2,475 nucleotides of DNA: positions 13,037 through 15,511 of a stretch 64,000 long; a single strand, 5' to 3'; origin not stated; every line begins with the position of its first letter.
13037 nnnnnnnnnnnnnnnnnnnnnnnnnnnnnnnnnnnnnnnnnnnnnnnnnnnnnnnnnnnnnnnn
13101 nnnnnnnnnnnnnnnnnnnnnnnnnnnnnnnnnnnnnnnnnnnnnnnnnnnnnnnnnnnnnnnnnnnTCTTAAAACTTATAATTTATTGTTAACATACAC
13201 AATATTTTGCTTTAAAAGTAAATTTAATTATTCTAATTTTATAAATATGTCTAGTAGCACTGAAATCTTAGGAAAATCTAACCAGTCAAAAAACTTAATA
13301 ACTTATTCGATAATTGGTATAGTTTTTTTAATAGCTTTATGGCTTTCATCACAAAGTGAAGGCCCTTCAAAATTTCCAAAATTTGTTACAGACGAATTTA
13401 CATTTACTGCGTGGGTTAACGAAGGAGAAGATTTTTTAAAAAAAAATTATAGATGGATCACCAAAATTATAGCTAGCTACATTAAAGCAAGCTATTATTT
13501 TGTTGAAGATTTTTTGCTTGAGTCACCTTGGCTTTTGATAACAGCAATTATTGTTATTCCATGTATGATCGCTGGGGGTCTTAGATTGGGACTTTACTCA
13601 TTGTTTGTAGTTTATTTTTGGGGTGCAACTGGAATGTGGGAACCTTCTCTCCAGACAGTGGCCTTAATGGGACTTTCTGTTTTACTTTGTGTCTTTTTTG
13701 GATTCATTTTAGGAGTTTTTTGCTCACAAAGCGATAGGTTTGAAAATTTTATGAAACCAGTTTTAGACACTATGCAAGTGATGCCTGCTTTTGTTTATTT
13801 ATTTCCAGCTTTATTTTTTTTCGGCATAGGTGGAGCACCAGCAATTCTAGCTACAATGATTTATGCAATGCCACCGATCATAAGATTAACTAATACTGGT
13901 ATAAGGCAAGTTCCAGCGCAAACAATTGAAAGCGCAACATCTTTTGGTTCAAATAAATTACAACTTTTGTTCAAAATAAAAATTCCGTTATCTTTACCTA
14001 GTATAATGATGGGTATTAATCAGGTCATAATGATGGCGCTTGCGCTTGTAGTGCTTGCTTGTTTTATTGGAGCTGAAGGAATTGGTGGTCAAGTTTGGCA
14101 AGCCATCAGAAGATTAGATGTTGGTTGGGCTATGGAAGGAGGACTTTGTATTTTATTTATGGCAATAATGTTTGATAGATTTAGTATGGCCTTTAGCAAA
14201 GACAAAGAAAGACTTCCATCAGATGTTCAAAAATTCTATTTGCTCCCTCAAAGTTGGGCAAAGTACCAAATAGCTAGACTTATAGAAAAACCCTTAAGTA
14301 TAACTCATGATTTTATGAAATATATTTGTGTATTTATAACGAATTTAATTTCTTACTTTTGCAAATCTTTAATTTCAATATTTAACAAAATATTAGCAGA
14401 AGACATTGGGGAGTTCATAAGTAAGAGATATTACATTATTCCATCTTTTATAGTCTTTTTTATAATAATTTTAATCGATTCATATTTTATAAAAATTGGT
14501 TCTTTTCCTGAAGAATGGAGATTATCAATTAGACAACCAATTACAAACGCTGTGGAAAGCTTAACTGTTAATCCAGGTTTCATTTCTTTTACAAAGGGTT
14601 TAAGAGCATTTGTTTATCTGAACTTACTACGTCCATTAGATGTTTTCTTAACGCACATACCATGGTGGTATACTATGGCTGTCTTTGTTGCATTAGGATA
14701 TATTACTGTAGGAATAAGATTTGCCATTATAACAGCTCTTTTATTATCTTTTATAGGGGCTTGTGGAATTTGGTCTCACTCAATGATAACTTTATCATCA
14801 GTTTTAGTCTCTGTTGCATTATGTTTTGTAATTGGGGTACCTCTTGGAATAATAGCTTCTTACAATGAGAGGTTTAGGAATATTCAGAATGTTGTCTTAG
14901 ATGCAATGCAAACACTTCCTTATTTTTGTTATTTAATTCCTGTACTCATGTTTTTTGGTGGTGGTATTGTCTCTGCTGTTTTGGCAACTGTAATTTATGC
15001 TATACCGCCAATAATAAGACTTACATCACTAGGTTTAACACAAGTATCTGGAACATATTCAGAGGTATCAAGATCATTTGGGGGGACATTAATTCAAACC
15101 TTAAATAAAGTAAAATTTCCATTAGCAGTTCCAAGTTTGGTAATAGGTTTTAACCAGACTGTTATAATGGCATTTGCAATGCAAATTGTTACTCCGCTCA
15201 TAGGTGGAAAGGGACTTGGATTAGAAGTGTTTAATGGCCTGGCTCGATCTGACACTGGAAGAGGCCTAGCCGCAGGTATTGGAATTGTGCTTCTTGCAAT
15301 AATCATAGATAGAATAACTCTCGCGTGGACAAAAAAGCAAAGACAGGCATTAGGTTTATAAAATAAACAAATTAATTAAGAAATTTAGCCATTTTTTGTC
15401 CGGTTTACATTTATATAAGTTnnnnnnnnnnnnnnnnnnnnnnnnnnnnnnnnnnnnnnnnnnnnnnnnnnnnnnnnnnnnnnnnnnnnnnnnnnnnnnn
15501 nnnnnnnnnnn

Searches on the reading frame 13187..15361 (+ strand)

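Call 51: search_protein_families(library=pfam, proteins=[window:13187-15361:+])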
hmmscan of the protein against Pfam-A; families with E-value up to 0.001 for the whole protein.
window:13187-15361:+ (724 aa): 1 family
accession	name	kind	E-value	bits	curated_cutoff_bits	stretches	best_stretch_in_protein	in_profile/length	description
PF00528.27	BPD_transp_1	-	6.2e-35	121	26.4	2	172-328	1-166/184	Binding-protein-dependent transport system inner membrane component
